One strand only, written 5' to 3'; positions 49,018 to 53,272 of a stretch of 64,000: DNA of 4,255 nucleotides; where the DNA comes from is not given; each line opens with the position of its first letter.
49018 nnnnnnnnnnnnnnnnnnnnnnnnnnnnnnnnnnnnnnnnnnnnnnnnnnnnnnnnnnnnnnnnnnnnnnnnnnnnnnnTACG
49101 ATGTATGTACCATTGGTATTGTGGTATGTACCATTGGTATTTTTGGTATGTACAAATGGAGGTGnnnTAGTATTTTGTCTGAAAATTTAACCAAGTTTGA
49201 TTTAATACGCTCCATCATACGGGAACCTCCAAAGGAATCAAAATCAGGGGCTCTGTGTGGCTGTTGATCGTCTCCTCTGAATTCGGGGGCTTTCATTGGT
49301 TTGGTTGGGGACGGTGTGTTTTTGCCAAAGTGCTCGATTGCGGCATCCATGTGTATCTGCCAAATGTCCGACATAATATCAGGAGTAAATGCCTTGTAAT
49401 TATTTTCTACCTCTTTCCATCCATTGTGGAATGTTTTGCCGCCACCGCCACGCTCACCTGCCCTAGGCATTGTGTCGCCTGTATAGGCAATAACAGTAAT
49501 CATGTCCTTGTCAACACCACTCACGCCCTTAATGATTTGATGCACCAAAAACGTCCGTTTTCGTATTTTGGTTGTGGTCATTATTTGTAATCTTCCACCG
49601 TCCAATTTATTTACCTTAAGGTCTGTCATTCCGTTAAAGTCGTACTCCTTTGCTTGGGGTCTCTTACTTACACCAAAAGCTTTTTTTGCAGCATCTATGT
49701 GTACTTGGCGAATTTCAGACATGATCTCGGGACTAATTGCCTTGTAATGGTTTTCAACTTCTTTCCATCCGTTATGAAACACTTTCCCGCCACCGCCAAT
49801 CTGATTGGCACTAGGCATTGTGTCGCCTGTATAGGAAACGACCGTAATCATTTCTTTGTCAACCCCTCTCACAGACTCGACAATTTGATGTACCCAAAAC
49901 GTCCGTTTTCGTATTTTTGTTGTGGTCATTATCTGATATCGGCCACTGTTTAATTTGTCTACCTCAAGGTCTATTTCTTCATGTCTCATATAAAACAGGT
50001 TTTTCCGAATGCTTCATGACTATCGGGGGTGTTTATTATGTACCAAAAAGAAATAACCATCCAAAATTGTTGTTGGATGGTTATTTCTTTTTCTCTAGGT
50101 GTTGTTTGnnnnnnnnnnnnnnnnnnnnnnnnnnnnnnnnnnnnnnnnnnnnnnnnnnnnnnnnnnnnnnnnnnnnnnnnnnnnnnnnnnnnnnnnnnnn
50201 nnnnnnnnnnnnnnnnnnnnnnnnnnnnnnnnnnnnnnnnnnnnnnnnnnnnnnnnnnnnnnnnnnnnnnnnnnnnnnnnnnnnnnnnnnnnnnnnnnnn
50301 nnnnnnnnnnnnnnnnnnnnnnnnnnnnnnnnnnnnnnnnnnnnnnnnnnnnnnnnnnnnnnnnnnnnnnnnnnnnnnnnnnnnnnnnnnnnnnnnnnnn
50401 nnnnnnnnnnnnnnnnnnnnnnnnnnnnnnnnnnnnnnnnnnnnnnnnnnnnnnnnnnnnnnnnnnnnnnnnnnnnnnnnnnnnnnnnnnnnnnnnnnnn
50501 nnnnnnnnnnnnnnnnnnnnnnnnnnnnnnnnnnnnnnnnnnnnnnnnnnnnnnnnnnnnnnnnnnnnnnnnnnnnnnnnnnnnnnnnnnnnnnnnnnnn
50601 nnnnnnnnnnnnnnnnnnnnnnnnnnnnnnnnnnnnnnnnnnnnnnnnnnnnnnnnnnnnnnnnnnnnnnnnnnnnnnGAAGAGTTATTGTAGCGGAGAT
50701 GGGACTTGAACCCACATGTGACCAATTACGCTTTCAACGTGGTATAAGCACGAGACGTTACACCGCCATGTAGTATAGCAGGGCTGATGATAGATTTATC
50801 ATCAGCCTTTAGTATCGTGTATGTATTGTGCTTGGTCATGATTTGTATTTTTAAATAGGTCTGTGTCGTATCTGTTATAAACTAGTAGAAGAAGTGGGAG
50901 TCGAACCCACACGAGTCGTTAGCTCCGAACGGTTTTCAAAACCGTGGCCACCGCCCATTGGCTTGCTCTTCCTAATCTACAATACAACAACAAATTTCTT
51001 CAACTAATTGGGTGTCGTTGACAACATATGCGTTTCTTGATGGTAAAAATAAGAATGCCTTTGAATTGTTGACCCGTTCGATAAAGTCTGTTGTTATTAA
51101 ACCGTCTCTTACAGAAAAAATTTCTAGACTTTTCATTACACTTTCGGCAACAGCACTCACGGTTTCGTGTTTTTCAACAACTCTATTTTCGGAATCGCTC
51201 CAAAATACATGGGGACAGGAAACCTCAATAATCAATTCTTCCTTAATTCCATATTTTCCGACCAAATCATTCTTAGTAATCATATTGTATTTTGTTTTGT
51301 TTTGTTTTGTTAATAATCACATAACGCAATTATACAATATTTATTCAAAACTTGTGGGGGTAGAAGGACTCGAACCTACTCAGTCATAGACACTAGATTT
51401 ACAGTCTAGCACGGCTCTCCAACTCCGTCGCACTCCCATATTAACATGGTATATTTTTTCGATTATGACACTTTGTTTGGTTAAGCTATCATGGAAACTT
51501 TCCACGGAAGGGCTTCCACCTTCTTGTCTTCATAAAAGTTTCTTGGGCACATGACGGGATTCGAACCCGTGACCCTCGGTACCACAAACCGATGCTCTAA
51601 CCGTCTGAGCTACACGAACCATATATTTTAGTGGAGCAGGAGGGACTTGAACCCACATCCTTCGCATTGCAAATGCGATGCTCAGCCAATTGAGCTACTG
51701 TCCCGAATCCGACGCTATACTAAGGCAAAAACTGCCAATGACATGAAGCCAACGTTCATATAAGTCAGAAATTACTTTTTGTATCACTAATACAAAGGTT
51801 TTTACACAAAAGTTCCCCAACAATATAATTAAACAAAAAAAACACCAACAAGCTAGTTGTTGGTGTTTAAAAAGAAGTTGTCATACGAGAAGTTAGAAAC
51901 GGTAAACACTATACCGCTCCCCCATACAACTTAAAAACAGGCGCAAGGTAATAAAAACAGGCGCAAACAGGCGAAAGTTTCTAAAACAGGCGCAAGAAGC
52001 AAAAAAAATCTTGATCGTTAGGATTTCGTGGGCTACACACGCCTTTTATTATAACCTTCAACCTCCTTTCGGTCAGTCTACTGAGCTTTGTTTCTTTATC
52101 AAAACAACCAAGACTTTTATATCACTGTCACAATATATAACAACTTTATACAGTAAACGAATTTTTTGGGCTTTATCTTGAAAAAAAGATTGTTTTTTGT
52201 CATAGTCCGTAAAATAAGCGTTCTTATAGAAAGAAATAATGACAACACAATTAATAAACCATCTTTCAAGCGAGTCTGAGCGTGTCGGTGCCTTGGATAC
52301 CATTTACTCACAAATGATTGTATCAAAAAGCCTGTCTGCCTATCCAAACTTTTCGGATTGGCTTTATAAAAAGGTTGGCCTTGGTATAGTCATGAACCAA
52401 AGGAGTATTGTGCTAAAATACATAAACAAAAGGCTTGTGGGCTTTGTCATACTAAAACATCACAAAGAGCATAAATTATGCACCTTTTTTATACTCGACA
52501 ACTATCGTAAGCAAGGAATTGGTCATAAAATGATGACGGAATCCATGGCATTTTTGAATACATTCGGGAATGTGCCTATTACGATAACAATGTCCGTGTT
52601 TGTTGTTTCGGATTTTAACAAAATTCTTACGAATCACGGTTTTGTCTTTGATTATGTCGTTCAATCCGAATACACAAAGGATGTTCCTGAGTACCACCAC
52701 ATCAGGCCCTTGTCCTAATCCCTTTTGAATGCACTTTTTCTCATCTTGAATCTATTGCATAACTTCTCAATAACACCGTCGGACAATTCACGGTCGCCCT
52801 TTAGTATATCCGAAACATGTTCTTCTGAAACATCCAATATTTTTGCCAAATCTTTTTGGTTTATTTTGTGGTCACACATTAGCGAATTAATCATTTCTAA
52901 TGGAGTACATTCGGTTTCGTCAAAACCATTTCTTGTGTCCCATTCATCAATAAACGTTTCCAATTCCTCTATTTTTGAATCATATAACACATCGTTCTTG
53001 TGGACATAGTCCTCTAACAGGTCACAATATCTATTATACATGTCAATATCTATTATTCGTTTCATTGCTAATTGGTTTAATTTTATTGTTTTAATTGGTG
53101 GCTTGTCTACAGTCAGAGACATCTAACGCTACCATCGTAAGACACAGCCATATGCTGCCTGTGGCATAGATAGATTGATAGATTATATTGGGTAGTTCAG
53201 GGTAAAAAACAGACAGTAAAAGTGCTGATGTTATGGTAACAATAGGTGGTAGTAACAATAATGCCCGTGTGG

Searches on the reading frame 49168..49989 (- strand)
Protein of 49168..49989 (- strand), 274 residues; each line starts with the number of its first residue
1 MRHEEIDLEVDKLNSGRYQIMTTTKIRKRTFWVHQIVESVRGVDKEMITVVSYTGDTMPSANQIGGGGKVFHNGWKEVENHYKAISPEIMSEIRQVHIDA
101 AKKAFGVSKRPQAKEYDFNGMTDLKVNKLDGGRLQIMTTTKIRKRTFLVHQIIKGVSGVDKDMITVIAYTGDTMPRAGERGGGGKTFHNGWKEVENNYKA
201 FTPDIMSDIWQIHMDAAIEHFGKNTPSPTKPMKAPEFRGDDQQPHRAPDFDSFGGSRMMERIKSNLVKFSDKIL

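Call 61: search_protein_families(library=phrogs, proteins=[window:49168-49989:-], max_evalue=0.01)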
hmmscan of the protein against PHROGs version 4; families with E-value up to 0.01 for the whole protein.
window:49168-49989:- (274 aa): 2 families
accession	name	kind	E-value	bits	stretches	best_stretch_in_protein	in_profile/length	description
phrog_11886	-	unknown function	0.0058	17.5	0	123-168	31-74/87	-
phrog_21384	-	unknown function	0.007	17.5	0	173-223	34-82/103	-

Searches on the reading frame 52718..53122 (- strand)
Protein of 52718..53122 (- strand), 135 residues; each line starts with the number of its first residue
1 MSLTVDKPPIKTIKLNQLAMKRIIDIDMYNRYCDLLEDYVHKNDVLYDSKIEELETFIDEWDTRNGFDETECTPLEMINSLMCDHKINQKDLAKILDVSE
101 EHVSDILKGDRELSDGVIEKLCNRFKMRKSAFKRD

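Call 11: search_protein_families(library=phrogs, proteins=[window:52718-53122:-], max_evalue=0.001)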
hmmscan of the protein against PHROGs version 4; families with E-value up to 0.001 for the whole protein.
window:52718-53122:- (135 aa): 9 families
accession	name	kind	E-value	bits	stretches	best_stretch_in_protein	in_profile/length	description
phrog_1373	-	transcription regulation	6.7e-08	33.7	1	49-127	43-117/166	transcriptional regulator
phrog_1468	-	transcription regulation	4.9e-07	30.3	1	81-129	15-62/67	transcriptional repressor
phrog_8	-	transcription regulation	8.9e-07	29.7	1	22-127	114-210/346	transcriptional regulator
phrog_2967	-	transcription regulation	1.4e-06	29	1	77-130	14-67/225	transcriptional regulator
phrog_3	-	transcription regulation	2.2e-06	28.7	1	14-126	23-138/430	transcriptional repressor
phrog_2439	-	transcription regulation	4.3e-05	23.5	1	76-132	10-66/367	transcriptional regulator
phrog_4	-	transcription regulation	0.0002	21.5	1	76-127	139-186/400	transcriptional repressor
phrog_1381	-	moron, auxiliary metabolic gene and host takeover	0.00071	20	1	80-127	20-67/264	plasmid antitoxin with HTH domain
phrog_1728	-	transcription regulation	0.00085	19.3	0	75-114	5-44/380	transcriptional regulator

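Call 12: search_protein_families(library=pfam, proteins=[window:52718-53122:-], max_evalue=0.01)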
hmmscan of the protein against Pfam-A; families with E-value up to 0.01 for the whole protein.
window:52718-53122:- (135 aa): 6 families
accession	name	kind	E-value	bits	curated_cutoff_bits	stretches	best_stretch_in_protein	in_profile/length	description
PF01381.28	HTH_3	-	2.3e-07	31.2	23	1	84-126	7-49/55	Helix-turn-helix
PF13443.12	HTH_26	-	4e-07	30.6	22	1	78-126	2-51/63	Cro/C1-type HTH DNA-binding domain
PF20317.4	HTH_60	-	0.00092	20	24.1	1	76-120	8-52/140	Helix-turn-helix domain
PF13744.12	HTH_37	-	0.0024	18.1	27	1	75-123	20-66/80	Helix-turn-helix domain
PF04545.22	Sigma70_r4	-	0.0031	17.4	24.1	1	84-108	18-42/50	Sigma-70, region 4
PF13560.12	HTH_31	-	0.0054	17.5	27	1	89-124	17-53/64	Helix-turn-helix domain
